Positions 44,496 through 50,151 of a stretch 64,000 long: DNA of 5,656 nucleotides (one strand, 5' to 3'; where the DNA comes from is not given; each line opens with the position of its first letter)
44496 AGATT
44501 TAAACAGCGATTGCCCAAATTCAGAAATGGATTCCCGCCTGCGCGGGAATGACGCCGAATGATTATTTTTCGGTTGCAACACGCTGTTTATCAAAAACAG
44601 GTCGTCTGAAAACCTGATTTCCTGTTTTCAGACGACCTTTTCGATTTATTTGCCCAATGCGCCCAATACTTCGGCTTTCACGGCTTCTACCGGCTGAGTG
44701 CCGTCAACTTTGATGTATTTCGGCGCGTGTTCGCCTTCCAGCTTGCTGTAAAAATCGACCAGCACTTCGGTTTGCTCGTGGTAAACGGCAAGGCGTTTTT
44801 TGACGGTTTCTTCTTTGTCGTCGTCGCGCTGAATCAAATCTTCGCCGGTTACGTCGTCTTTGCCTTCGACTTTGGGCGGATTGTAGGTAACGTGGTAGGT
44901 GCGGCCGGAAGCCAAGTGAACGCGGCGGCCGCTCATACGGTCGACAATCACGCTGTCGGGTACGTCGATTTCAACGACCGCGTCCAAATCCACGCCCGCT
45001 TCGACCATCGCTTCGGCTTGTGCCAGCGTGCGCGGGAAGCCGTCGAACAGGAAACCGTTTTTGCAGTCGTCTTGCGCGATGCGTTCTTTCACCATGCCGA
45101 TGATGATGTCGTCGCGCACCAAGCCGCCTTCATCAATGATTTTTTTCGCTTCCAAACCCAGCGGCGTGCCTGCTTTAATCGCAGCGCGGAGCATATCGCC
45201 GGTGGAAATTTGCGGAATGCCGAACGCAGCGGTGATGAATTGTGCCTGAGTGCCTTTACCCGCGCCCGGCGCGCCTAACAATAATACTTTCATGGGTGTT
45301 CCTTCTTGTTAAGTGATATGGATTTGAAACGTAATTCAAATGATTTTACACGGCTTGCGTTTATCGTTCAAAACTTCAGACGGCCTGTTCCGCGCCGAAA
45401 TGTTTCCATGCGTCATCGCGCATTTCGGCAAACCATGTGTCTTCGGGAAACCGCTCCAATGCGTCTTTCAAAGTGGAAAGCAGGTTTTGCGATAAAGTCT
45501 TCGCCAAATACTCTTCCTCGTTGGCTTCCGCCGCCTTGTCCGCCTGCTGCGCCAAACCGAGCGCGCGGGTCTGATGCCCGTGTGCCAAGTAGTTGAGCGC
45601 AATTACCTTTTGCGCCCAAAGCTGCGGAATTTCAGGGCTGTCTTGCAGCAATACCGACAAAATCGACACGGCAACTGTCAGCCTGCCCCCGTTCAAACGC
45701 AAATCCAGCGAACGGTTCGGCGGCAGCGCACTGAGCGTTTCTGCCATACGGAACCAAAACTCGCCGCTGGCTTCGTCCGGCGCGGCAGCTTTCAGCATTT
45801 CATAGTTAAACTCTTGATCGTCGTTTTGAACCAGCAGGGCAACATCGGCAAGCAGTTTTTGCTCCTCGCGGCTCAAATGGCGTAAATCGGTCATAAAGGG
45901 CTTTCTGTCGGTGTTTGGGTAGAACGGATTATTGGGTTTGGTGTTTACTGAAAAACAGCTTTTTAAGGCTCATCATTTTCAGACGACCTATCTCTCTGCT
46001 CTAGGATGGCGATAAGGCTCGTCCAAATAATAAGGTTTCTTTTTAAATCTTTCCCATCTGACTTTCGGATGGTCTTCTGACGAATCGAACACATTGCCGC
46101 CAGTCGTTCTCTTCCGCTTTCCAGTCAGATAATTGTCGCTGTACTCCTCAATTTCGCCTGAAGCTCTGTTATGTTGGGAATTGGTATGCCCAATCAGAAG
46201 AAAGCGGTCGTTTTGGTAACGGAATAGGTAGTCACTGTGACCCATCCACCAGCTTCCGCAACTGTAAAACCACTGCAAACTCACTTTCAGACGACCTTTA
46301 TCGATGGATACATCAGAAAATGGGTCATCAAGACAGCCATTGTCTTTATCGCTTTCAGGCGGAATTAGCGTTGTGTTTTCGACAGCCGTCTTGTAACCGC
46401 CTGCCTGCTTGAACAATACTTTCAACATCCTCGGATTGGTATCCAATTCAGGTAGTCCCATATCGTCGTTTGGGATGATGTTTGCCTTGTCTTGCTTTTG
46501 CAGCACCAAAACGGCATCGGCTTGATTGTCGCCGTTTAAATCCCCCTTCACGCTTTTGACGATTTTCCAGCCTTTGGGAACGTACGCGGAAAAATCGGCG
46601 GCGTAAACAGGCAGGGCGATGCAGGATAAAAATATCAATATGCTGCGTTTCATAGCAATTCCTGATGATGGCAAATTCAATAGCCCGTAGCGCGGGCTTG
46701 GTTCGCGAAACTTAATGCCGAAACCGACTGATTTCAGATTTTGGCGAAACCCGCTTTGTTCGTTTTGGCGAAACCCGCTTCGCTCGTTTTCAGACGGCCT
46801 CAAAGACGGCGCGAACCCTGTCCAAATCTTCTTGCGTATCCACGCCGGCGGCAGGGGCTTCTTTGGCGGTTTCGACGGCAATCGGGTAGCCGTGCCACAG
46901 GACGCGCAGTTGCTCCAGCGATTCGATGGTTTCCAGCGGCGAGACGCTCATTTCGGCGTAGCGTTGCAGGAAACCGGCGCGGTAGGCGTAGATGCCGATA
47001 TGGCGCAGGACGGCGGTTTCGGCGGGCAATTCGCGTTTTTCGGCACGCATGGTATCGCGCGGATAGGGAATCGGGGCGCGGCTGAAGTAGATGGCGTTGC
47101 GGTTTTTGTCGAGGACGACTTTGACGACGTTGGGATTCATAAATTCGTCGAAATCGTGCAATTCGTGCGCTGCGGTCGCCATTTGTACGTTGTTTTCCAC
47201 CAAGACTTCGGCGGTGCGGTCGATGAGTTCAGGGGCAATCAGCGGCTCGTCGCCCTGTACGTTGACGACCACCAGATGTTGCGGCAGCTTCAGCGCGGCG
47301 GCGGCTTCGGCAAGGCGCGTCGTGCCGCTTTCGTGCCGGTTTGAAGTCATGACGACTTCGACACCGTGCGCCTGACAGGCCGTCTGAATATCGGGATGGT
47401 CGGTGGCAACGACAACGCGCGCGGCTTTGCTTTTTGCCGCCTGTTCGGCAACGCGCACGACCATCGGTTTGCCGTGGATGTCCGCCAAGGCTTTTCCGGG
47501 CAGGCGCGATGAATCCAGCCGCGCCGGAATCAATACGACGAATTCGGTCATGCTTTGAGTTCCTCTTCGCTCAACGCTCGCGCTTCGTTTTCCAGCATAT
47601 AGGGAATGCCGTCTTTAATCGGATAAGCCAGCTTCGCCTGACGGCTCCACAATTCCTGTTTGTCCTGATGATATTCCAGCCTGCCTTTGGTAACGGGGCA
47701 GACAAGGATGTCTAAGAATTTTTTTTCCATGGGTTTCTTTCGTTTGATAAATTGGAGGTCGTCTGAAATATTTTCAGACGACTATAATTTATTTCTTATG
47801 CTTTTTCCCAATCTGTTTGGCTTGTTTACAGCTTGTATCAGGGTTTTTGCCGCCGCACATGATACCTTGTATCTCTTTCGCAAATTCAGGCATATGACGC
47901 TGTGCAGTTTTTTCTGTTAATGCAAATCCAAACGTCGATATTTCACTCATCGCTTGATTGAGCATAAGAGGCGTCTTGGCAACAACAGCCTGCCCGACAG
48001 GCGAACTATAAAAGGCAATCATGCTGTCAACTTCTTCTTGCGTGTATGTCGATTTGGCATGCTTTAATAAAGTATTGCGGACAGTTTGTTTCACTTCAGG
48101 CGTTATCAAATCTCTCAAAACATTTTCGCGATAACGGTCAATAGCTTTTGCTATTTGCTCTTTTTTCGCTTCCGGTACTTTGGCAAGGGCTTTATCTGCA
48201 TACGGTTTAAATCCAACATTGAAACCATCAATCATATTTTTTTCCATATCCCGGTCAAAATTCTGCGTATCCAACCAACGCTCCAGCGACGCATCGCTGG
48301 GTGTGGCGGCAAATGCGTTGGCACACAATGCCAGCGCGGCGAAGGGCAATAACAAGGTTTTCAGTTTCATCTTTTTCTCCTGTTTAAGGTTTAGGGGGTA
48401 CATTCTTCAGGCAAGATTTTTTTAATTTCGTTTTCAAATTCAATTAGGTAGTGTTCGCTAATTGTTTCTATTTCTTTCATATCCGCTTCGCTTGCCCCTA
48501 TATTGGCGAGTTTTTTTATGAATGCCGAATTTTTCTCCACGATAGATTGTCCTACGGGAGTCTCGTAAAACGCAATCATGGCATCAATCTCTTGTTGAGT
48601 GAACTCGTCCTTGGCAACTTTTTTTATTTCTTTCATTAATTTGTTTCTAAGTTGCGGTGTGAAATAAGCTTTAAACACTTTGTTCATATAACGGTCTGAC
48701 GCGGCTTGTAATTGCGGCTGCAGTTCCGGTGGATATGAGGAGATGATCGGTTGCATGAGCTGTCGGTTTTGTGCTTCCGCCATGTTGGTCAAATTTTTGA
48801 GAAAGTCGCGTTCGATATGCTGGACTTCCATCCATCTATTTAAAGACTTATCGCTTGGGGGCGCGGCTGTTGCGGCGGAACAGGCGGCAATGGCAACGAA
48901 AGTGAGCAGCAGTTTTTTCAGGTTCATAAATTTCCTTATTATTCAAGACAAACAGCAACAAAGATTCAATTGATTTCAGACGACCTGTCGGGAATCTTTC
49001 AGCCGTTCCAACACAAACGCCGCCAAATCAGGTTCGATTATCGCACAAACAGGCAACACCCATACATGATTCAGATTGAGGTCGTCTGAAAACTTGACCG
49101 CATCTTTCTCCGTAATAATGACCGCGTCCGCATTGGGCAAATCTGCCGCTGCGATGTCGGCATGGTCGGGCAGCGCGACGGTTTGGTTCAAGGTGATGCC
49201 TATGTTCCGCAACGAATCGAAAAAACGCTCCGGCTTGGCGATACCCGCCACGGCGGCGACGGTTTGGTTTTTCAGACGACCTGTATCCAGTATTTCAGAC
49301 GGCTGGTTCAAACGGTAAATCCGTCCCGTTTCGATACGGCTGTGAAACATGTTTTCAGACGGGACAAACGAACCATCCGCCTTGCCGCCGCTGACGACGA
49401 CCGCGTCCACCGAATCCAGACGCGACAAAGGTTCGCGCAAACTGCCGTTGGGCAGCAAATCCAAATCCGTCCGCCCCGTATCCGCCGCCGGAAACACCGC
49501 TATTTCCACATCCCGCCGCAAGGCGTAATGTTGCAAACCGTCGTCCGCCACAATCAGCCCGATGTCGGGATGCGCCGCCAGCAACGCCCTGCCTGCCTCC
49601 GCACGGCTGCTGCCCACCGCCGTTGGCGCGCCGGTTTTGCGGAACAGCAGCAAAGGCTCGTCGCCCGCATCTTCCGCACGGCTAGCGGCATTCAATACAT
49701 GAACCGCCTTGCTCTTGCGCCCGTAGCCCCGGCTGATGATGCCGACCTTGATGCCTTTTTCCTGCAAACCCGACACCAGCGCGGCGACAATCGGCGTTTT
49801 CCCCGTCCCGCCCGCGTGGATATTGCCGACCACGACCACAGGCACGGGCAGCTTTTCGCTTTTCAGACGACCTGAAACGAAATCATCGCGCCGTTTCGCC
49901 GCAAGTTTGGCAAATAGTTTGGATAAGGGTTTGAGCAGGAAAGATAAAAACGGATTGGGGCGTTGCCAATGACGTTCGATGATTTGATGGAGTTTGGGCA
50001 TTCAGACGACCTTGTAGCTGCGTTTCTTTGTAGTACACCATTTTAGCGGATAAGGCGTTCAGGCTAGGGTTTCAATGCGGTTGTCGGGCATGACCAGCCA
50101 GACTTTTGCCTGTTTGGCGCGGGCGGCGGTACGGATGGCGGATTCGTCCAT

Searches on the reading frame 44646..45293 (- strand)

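Call 28: search_protein_families(library=pfam, proteins=[window:44646-45293:-])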
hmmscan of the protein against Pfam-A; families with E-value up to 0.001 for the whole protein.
window:44646-45293:- (215 aa): 3 families
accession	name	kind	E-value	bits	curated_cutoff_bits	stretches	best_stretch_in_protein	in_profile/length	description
PF00406.28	ADK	-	2.3e-56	190.5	26.8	1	5-184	1-148/151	Adenylate kinase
PF13207.12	AAA_17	-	1.1e-25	90.9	27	1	6-124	1-123/136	AAA domain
PF05191.20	ADK_lid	-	3.6e-18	65.6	26.6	1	123-158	1-36/36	Adenylate kinase, active site lid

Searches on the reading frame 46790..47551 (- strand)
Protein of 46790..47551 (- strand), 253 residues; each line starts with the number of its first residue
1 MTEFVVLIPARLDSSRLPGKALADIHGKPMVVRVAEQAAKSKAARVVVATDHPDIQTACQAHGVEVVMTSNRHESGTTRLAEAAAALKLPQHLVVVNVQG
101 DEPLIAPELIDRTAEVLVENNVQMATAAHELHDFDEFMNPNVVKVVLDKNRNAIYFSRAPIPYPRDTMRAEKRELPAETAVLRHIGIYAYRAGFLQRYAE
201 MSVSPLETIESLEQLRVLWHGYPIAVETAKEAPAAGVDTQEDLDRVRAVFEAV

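Call 28: search_protein_families(library=pfam, proteins=[window:46790-47551:-])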
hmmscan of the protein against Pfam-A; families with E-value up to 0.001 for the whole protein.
window:46790-47551:- (253 aa): 2 families
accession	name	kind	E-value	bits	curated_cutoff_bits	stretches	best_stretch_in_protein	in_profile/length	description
PF02348.25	CTP_transf_3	-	1.3e-63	215.1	22.6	1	5-221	1-214/217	Cytidylyltransferase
PF12804.13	NTP_transf_3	-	1.2e-13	52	27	1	19-130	15-124/160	MobA-like NTP transferase domain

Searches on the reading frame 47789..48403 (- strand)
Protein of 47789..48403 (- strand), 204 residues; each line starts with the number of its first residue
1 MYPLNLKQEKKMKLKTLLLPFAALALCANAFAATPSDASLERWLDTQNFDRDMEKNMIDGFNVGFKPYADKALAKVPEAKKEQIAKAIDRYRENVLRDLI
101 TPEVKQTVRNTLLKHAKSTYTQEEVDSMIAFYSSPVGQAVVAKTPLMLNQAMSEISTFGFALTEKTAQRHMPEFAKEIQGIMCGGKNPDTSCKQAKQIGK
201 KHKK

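Call 28: search_protein_families(library=pfam, proteins=[window:47789-48403:-])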
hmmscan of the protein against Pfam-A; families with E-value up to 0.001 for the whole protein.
window:47789-48403:- (204 aa): 1 family
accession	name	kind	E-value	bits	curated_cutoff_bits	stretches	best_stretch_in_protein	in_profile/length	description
PF09832.14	DUF2059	-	9e-11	42.1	23.6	1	118-154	13-49/60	Uncharacterized protein conserved in bacteria (DUF2059)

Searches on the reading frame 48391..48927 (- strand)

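Call 28: search_protein_families(library=pfam, proteins=[window:48391-48927:-])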
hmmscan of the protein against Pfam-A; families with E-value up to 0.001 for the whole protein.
window:48391-48927:- (178 aa): 1 family
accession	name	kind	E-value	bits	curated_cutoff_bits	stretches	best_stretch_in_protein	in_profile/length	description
PF09832.14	DUF2059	-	8.6e-12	45.3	23.6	1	96-145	2-51/60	Uncharacterized protein conserved in bacteria (DUF2059)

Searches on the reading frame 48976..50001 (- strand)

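Call 28: search_protein_families(library=pfam, proteins=[window:48976-50001:-])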
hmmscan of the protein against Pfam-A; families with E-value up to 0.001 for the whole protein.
window:48976-50001:- (341 aa): 1 family
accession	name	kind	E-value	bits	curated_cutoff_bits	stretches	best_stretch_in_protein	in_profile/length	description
PF02606.20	LpxK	-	9.2e-96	321.2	27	1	20-334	2-327/328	Tetraacyldisaccharide-1-P 4'-kinase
